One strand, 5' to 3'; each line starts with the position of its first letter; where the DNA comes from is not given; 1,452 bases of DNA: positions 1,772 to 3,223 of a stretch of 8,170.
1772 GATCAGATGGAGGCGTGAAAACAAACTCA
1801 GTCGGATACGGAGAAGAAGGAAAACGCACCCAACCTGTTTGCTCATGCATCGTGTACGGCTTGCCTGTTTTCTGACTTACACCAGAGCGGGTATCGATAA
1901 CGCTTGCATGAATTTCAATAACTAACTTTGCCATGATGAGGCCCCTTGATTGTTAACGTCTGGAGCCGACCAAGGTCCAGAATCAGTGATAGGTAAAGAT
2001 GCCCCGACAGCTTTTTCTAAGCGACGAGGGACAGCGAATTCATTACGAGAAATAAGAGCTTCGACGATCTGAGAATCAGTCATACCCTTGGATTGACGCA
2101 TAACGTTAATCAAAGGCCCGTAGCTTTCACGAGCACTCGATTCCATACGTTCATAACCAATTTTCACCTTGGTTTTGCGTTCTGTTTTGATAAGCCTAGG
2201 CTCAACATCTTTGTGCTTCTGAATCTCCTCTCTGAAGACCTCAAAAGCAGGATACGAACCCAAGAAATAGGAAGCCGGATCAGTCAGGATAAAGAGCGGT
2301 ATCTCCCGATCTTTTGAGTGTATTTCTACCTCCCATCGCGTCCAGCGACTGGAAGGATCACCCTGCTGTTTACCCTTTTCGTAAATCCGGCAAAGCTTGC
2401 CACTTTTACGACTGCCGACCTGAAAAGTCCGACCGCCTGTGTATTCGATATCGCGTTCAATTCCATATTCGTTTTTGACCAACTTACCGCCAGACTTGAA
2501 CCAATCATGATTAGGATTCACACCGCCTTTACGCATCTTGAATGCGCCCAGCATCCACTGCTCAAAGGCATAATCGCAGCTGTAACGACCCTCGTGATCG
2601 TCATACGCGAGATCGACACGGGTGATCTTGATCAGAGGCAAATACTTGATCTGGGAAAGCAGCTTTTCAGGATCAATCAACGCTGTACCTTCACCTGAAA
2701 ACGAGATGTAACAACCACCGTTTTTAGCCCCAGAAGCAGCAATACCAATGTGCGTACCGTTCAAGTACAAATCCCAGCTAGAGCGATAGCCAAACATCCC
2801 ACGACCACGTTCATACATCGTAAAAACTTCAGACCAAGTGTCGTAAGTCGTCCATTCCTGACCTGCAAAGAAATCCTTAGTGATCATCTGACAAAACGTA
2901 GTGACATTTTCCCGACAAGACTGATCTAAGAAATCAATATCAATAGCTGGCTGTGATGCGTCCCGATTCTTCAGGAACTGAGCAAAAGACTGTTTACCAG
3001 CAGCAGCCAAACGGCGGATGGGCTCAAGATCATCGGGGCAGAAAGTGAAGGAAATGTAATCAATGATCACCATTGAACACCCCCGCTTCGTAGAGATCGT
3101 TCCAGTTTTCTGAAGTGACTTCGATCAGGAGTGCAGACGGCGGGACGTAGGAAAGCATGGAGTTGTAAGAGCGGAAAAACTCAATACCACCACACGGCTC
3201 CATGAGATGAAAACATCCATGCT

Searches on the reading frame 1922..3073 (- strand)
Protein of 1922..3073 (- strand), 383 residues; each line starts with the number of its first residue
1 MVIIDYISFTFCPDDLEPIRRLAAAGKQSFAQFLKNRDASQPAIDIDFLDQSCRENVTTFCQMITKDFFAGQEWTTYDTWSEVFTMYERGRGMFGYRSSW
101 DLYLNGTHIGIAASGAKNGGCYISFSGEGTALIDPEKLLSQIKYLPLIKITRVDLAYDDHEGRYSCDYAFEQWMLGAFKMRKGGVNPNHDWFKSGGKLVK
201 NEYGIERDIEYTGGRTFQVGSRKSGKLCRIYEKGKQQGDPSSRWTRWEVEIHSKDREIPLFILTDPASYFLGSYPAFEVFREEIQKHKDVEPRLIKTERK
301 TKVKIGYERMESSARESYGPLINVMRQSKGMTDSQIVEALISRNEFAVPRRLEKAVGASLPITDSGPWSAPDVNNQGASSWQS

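Call 6: search_protein_families(library=pfam, proteins=[window:1922-3073:-], max_evalue=0.01)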
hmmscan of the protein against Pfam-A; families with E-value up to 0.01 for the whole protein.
window:1922-3073:- (383 aa): 1 family
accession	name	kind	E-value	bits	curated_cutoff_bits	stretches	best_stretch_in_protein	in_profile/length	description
PF02486.25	Rep_trans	-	2.1e-23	83.4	29.6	1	149-341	2-201/201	Replication initiation factor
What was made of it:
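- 1922..3073 (-): Gene for the 383-aa Rep_trans initiator, the enzyme predicted to cut the hairpin. Pfam Rep_trans, E = 2e-23 (call 6).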

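Call 7: search_protein_families(library=phrogs, proteins=[window:1922-3073:-], max_evalue=0.01)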
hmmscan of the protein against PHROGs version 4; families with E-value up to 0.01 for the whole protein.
window:1922-3073:- (383 aa): 2 families
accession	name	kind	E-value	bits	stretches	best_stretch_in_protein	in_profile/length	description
phrog_453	-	DNA, RNA and nucleotide metabolism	1.1e-74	253.4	1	2-358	117-422/447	replication initiation protein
phrog_16222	-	unknown function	2.2e-12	48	1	153-292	1-123/193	-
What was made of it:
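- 1922..3073 (-): PHROG 453, replication initiation protein, E = 1e-74 (call 7).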

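Call 11: find_related_loci(query=window:1922-3073:-, collection=viral_contigs, flank=4000)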
Query window:1922-3073:- (383 aa) in viral_contigs; peptide patterns used: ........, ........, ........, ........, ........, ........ (x = any residue, [..] = any of these).
17 stretches matched a pattern; 1 encode a relative of the query (tblastn E <= 1e-3); 1 distinct loci.
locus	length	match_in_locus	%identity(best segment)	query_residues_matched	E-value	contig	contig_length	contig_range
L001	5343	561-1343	28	92-368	4e-25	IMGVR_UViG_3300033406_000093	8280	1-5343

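Call 12: find_related_loci(query=window:1922-3073:-, collection=genome_contigs, flank=4000)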
Query window:1922-3073:- (383 aa) in genome_contigs; peptide patterns used: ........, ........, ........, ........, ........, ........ (x = any residue, [..] = any of these).
54 stretches matched a pattern; 3 encode a relative of the query (tblastn E <= 1e-3); 3 distinct loci.
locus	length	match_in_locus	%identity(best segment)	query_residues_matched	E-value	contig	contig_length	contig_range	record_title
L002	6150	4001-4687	34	91-340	6e-33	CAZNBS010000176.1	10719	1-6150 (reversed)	MAG TPA_asm: uncultured Burkholderiales bacterium isolate SRP239054_co1_57 genome assembly, contig: NODE_4801_length_107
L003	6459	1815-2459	34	117-354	2e-31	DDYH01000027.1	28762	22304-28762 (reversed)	MAG TPA_asm: Gallionellaceae bacterium UBA2239 UBA2239_contig_1135, whole genome shotgun sequence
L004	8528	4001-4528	33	91-278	3e-21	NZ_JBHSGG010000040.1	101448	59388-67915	Coralloluteibacterium thermophilus strain CGMCC 1.13574 soapdenovo_K_61_40, whole genome shotgun sequence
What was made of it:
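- Tried and rejected: The first Rep-based scans of viral and genome contigs returned only distant relatives (28-34% identity) and were not informative (calls 11, 12).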

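Call 17: search_dna_similar(query=window:1922-3073:-, collection=phages, mode=protein, max_rows=40)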
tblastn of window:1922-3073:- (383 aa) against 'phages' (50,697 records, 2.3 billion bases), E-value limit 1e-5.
Records with a match: 185; places in all: 218; records where one place covers at least 80% of the query: 8.
Best place of each record, by identity: <60% 185.
By first word of the organism name: Vibrio 80; Ralstonia 35; Affertcholeramvirus 32; Inovirus 15; Stenotrophomonas 10; Xanthomonas 5; Dulem 3; Villovirus 2; Fibrovirus 2; Inoviridae 1.
By host as written in the record: Ralstonia solanacearum 29; Homo sapiens 15; - 14; Vibrio cholerae O1 biovar El tor 11; Vibrio parahaemolyticus 8; Vibrio cholerae 6; Vibrio cholerae O1 biovar El Tor 5; Vibrio alginolyticus 4; and 63 more.
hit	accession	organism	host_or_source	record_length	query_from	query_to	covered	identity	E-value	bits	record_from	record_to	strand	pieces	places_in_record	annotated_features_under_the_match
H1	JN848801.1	Vibrio phage VCY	Vibrio cholerae str. 10E09PW02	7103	44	369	85%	36.4%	6e-39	154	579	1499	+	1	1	DNA replication initiation protein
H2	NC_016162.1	Vibrio phage VCY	Vibrio cholerae str. 10E09PW02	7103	44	369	85%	36.4%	6e-39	154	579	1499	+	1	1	DNA replication initiation protein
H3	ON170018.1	Ralstonia phage YO001_4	Ralstonia solanacearum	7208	79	381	79%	29.7%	5e-22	103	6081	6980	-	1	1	record has no annotation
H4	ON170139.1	Ralstonia phage YO084_3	Ralstonia solanacearum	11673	85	381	78%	30.3%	2e-24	111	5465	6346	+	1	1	record has no annotation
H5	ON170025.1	Ralstonia phage YO006_3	Ralstonia solanacearum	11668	85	381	78%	30.3%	2e-24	110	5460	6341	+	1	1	record has no annotation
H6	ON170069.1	Ralstonia phage YO029_2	Ralstonia solanacearum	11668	85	381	78%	30.3%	2e-24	110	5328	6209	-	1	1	record has no annotation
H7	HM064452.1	Ralstonia phage PE226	Ralstonia solanacearum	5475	85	372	75%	30.8%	8e-24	109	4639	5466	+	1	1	putative phage DNA replicase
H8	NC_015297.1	Ralstonia phage PE226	Ralstonia solanacearum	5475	85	372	75%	30.8%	8e-24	109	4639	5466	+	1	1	putative phage DNA replicase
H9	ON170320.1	Ralstonia phage YO188_1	Ralstonia solanacearum R299, UW30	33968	79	381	79%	29.1%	4e-22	104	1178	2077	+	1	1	record has no annotation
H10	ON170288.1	Ralstonia phage YO169_3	Ralstonia solanacearum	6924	79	381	79%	29.1%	7e-22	103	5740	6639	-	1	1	record has no annotation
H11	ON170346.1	Ralstonia phage YO375_4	Ralstonia solanacearum R300, UW27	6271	79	377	78%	29.4%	1e-21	102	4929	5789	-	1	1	record has no annotation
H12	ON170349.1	Ralstonia phage YO376_6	Ralstonia solanacearum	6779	79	377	78%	29.4%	1e-21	102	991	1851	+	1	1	record has no annotation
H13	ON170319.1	Ralstonia phage YO187_4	Ralstonia solanacearum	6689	79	377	78%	29.4%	2e-21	102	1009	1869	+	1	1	record has no annotation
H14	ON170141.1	Ralstonia phage YO084_5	Ralstonia solanacearum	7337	79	377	78%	29.4%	2e-21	102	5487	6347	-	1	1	record has no annotation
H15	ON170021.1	Ralstonia phage YO003_3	Ralstonia solanacearum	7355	79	377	78%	29.4%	2e-21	102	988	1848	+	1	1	record has no annotation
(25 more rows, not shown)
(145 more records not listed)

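Call 18: find_homologous_proteins(query=window:1922-3073:-)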
Query window:1922-3073:- (383 aa): 220 proteins with E <= 0.001 among 3372 candidates; the best 120 are listed.
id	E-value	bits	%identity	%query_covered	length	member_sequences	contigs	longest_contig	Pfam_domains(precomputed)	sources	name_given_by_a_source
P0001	2.7e-264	894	100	100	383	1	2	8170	PF02486.26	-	-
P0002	4.7e-127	442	55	94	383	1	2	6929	PF02486.26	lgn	-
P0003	1.2e-118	415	53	94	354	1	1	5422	PF02486.26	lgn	-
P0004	2.5e-118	414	54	93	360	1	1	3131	PF02486.26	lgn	-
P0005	7.3e-102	359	47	89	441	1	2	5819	PF02486.26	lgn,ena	-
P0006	3.7e-94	334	48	92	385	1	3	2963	PF02486.26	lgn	-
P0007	5.4e-85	304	45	92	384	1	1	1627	PF02486.26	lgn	-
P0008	6.6e-85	304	45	92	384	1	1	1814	PF02486.26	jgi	jgi:DNA relaxase NicK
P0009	1.0e-82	296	46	89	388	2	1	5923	PF02486.26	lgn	-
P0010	9.5e-82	293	42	97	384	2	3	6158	PF02486.26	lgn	-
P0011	3.0e-81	292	44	93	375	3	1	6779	PF02486.26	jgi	jgi:DNA relaxase NicK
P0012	1.3e-79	286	46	83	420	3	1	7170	PF02486.26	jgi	jgi:DNA relaxase NicK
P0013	5.9e-78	281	43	95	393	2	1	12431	PF02486.26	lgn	-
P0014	3.8e-77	278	43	93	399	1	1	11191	PF02486.26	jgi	jgi:DNA relaxase NicK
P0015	1.1e-76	277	39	93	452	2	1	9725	PF02486.26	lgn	-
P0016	3.6e-75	272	44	88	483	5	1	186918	PF02486.26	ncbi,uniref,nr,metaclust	ncbi:replication initiation factor domain-containing protein [Neptuniibacter pectenicola]|uniref:rep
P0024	5.9e-52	195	34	93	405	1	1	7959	PF02486.26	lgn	-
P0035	1.2e-37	148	36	70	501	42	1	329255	PF02486.26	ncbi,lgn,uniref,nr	ncbi:phage replication initiation protein [Aeromonas hydrophila]|uniref:replication initiation facto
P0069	7.0e-32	129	37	69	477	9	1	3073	PF02486.26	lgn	-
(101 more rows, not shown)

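Call 19: find_encoding_contigs(protein=P0001, flank=10000, max_places=4)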
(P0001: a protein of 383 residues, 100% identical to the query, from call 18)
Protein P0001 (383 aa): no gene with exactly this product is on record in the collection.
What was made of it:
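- Tried and rejected: The window's own protein could not be looked up by exact sequence (call 19).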

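Call 20: find_encoding_contigs(protein=P0002, flank=10000, max_places=4)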
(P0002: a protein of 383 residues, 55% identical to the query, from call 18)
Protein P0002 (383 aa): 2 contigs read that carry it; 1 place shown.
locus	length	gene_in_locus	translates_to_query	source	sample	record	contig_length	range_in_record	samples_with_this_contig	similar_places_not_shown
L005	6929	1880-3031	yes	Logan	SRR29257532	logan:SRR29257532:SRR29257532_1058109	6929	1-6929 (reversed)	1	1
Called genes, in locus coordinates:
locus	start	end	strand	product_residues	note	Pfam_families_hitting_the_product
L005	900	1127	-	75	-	-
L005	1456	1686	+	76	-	-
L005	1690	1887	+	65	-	-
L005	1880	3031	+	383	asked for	PF02486:Rep_trans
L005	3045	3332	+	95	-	PF17878:ssDBP, PF02303:Phage_DNA_bind (weak)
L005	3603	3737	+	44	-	PF25631:Inovirus_capsid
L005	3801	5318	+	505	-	-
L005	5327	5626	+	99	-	-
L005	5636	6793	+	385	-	PF05707:Zot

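Call 21: find_encoding_contigs(protein=P0003, flank=10000, max_places=4)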
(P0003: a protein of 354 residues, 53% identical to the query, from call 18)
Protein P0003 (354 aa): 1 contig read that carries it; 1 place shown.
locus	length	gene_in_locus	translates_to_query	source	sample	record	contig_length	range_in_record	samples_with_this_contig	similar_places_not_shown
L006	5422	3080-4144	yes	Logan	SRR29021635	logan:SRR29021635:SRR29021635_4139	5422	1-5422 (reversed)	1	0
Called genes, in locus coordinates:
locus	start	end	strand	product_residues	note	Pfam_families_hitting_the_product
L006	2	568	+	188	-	?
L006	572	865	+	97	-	PF10734:DUF2523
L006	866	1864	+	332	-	PF05707:Zot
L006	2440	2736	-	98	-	-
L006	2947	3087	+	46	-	-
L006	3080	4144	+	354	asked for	PF02486:Rep_trans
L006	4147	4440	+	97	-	PF02303:Phage_DNA_bind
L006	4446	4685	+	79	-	-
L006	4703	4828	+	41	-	PF05356:Phage_Coat_B (weak)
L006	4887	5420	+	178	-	?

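Call 22: find_encoding_contigs(protein=P0005, flank=10000, max_places=3)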
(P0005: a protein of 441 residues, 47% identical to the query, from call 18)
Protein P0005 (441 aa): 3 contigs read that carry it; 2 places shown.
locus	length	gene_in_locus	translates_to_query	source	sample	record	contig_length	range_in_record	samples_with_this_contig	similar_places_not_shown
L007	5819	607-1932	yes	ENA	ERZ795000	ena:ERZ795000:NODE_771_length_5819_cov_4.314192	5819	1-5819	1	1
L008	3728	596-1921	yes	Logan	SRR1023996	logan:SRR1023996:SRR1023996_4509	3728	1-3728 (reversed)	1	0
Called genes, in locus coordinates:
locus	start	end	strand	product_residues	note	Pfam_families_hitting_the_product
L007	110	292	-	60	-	-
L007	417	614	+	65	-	-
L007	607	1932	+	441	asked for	PF02486:Rep_trans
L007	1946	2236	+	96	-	PF02303:Phage_DNA_bind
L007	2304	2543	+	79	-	-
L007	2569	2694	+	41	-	PF05356:Phage_Coat_B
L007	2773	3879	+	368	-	-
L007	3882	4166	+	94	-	PF10734:DUF2523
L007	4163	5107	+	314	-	PF05707:Zot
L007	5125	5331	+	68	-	-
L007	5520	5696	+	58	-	-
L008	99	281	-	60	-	-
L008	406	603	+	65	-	-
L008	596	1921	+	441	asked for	PF02486:Rep_trans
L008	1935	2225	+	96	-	PF02303:Phage_DNA_bind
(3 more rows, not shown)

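Call 23: find_encoding_contigs(protein=P0009, flank=10000, max_places=3)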
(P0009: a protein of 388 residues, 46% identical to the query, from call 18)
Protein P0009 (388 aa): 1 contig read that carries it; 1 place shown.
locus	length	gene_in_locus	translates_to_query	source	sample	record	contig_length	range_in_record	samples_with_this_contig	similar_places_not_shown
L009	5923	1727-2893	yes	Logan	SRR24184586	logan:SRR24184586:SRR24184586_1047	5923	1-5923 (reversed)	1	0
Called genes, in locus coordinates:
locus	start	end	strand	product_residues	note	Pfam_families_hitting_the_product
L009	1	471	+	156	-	?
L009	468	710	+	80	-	-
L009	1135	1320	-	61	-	-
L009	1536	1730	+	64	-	-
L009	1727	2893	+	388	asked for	PF02486:Rep_trans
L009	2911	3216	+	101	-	PF02303:Phage_DNA_bind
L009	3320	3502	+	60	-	-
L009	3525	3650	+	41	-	PF05356:Phage_Coat_B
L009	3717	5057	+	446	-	-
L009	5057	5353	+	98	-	PF10734:DUF2523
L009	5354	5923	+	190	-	?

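Call 24: find_encoding_contigs(protein=P0010, flank=10000, max_places=3)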
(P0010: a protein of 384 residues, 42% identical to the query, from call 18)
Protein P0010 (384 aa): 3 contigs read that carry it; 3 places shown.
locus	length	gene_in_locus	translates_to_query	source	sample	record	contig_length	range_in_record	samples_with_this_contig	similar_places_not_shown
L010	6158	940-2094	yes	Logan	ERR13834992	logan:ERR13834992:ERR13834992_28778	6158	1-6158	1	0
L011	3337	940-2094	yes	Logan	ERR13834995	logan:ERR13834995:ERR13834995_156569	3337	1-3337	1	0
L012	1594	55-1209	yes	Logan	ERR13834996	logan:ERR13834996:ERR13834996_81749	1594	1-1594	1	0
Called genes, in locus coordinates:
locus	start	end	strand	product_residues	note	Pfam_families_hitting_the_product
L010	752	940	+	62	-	-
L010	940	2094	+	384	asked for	PF02486:Rep_trans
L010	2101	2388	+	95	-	PF02303:Phage_DNA_bind (weak)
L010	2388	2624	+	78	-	-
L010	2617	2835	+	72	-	PF05356:Phage_Coat_B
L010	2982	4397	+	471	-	-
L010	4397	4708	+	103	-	PF10734:DUF2523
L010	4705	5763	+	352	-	PF05707:Zot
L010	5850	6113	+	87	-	-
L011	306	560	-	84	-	-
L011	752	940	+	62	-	-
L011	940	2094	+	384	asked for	PF02486:Rep_trans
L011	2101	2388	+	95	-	PF02303:Phage_DNA_bind (weak)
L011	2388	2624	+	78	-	-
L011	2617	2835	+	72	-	PF05356:Phage_Coat_B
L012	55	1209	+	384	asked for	PF02486:Rep_trans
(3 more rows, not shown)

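Call 25: find_encoding_contigs(protein=P0011, flank=10000, max_places=3)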
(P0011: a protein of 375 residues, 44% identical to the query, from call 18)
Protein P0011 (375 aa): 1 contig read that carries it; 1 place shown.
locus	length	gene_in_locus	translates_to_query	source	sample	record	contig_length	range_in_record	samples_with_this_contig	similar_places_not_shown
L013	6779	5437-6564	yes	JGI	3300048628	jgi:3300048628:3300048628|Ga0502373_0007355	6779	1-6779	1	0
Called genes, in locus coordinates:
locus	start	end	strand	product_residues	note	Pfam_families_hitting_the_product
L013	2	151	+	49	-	?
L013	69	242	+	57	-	-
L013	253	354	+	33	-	-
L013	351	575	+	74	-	-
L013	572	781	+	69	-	-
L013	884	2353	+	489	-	-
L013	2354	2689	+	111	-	PF10734:DUF2523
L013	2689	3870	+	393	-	PF05707:Zot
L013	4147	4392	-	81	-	-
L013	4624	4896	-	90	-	-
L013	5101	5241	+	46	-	-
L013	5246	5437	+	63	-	-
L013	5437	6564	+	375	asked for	PF02486:Rep_trans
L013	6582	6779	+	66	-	?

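Call 38: search_dna_similar(query=window:1922-3073:-, collection=phages, mode=protein, max_rows=60, rows=spread)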
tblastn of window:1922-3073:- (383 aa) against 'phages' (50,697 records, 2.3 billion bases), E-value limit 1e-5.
Records with a match: 185; places in all: 218; records where one place covers at least 80% of the query: 8.
Best place of each record, by identity: <60% 185.
By first word of the organism name: Vibrio 80; Ralstonia 35; Affertcholeramvirus 32; Inovirus 15; Stenotrophomonas 10; Xanthomonas 5; Dulem 3; Villovirus 2; Fibrovirus 2; Inoviridae 1.
By host as written in the record: Ralstonia solanacearum 29; Homo sapiens 15; - 14; Vibrio cholerae O1 biovar El tor 11; Vibrio parahaemolyticus 8; Vibrio cholerae 6; Vibrio cholerae O1 biovar El Tor 5; Vibrio alginolyticus 4; and 63 more.
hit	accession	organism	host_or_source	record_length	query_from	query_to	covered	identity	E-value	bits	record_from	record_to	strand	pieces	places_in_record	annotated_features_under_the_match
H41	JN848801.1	Vibrio phage VCY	Vibrio cholerae str. 10E09PW02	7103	44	369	85%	36.4%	6e-39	154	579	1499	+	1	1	DNA replication initiation protein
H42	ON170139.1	Ralstonia phage YO084_3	Ralstonia solanacearum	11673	85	381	78%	30.3%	2e-24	111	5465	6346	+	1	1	record has no annotation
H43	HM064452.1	Ralstonia phage PE226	Ralstonia solanacearum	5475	85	372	75%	30.8%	8e-24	109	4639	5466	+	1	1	putative phage DNA replicase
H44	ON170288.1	Ralstonia phage YO169_3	Ralstonia solanacearum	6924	79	381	79%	29.1%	7e-22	103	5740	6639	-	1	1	record has no annotation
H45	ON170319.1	Ralstonia phage YO187_4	Ralstonia solanacearum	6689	79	377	78%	29.4%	2e-21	102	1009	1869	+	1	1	record has no annotation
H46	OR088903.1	Ralstonia phage RSCq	Ralstonia solanacearum species complex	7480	79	377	78%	29.4%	2e-21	102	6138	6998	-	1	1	hypothetical protein (x2)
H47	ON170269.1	Ralstonia phage YO161_1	Ralstonia solanacearum R470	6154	79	377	78%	29.4%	2e-21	102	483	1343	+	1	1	record has no annotation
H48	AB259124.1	Ralstonia phage RSS1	-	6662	79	377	78%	29.4%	2e-21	102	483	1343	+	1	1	hypothetical protein (x2)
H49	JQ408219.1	Ralstonia phage RSS0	Ralstonia solanacearum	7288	79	377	78%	29.4%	2e-21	102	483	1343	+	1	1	hypothetical protein (x2)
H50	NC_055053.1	Ralstonia phage RSS-TH1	Ralstonia solanacearum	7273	79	377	78%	29.4%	2e-21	102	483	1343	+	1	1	hypothetical protein (x2)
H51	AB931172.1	Ralstonia phage RS611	Ralstonia solanacearum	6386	79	377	78%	29.4%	6e-21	100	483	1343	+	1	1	hypothetical protein (x2)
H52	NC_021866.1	Ralstonia phage RSS20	Ralstonia solanacearum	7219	79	377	78%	29.4%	1e-20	100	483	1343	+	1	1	hypothetical protein (x2)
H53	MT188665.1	Vibrio phage vB_Vipa4291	Vibrio parahaemolyticus strain CT4291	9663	2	356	93%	23.7%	4e-8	61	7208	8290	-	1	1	hypothetical protein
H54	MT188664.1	Vibrio phage vB_VipaK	Vibrio parahaemolyticus strain MAVP-K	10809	2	356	93%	23.7%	5e-8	61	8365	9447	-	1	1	hypothetical protein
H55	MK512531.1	Xanthomonas phage Cf2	Xanthomonas citri subsp. citri Aw12879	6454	93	343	66%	32.9%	3e-21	101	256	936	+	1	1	replication initiation protein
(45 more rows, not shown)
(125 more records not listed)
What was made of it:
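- Closest known: CTXphi ori. Different: RstA is about 26% identical to this Rep (call 38).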

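Call 52: search_solved_structures(query=window:1922-3073:-, max_evalue=1, show_alignments=2)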
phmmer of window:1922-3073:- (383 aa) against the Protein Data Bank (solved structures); distinct sequences matched with E-value up to 1: 2.
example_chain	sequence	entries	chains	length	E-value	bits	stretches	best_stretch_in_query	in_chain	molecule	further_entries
4cij_A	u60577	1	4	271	0.00059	22.2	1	91-265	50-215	GST REP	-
6yw5_FF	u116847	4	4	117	0.4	12.9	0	268-315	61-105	Mito ribosomal protein S6 | Ribosomal protein S6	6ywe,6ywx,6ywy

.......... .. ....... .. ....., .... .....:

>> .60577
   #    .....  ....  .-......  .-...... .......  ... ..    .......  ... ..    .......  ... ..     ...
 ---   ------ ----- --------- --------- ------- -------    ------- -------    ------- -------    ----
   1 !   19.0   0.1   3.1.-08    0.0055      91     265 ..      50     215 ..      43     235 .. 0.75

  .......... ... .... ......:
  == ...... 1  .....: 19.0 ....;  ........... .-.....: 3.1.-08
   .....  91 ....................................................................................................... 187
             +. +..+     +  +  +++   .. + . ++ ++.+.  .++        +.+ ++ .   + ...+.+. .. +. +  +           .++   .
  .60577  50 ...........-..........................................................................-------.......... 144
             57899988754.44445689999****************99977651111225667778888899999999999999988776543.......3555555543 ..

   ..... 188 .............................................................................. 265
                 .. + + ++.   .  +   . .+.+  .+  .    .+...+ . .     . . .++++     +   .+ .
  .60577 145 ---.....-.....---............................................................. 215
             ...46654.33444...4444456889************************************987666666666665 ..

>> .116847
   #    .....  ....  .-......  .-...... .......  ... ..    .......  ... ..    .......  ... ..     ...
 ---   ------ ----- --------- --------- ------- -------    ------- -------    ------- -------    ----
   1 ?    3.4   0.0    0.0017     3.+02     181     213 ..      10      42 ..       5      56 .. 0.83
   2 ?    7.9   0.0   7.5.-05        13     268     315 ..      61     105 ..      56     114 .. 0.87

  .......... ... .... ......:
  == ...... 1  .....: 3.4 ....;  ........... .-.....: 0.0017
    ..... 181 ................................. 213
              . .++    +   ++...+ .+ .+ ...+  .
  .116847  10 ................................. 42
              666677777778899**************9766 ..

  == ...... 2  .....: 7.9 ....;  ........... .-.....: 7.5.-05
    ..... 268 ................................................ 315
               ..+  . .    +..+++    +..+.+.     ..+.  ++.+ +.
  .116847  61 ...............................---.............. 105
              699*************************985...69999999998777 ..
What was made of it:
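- On Rep_trans rolling-circle double-strand origin (nick hairpin): Alignment to RepSTK1 (4cij) covers RxD, YxK and WxRxE (call 52).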

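Call 78: find_encoding_contigs(protein=P0013, flank=10000, max_places=2)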
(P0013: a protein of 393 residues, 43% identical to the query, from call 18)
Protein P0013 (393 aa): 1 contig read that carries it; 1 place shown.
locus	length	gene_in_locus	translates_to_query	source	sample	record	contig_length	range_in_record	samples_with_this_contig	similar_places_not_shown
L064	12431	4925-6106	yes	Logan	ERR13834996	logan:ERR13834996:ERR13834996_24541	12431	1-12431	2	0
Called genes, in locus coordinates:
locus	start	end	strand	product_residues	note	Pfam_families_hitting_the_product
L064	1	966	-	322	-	?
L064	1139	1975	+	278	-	PF11740:KfrA_N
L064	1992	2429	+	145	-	-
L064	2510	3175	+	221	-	PF00072:Response_reg, PF00196:GerE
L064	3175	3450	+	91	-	-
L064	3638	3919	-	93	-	-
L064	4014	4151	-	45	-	-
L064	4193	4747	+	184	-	-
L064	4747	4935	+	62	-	-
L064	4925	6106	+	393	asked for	PF02486:Rep_trans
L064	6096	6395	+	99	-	PF02303:Phage_DNA_bind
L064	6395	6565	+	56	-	-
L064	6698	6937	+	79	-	PF19199:Phage_coatGP8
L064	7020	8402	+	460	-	-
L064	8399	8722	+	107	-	PF17537:DUF5455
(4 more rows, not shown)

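Call 79: find_encoding_contigs(protein=P0016, flank=10000, max_places=2)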
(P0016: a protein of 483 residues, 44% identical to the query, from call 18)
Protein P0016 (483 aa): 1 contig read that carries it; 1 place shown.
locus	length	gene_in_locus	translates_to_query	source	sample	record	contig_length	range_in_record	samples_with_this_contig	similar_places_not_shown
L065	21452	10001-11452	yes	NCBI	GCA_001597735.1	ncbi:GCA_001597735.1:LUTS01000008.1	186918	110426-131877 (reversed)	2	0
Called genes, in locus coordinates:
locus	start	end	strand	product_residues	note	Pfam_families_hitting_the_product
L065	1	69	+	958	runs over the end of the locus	PF12462:Helicase_IV_N, PF00580:UvrD-helicase, PF13245:AAA_19, PF13604:AAA_30 (weak), PF13361:UvrD_C, PF13538:UvrD_C_2 (weak), PF01396:Zn_ribbon_Top1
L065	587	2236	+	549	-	PF12161:HsdM_N, PF02384:N6_Mtase, PF07669:Eco57I (weak)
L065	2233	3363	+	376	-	PF01420:Methylase_S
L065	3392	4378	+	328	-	PF13310:Virulence_RhuM, PF02661:Fic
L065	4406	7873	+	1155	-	PF04313:HSDR_N (weak), PF00270:DEAD, PF04851:ResIII, PF18766:SWI2_SNF2, PF08463:EcoEI_R_C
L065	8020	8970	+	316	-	PF14338:Mrr_N, PF04471:Mrr_cat, PF22722:NA-iREase1 (weak), PF13156:Mrr_cat_2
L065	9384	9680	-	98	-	-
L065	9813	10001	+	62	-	-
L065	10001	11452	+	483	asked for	PF02486:Rep_trans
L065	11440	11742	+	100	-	PF02303:Phage_DNA_bind (weak)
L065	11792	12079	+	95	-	-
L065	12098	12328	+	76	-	-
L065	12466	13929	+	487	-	-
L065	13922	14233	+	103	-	PF10734:DUF2523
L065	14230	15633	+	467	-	PF05707:Zot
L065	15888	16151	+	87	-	-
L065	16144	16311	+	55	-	-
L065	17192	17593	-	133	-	-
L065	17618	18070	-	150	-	-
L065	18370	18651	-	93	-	-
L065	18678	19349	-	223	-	PF00072:Response_reg, PF00196:GerE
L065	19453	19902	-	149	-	-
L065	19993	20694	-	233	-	PF11740:KfrA_N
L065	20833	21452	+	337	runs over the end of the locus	PF00044:Gp_dh_N, PF02800:Gp_dh_C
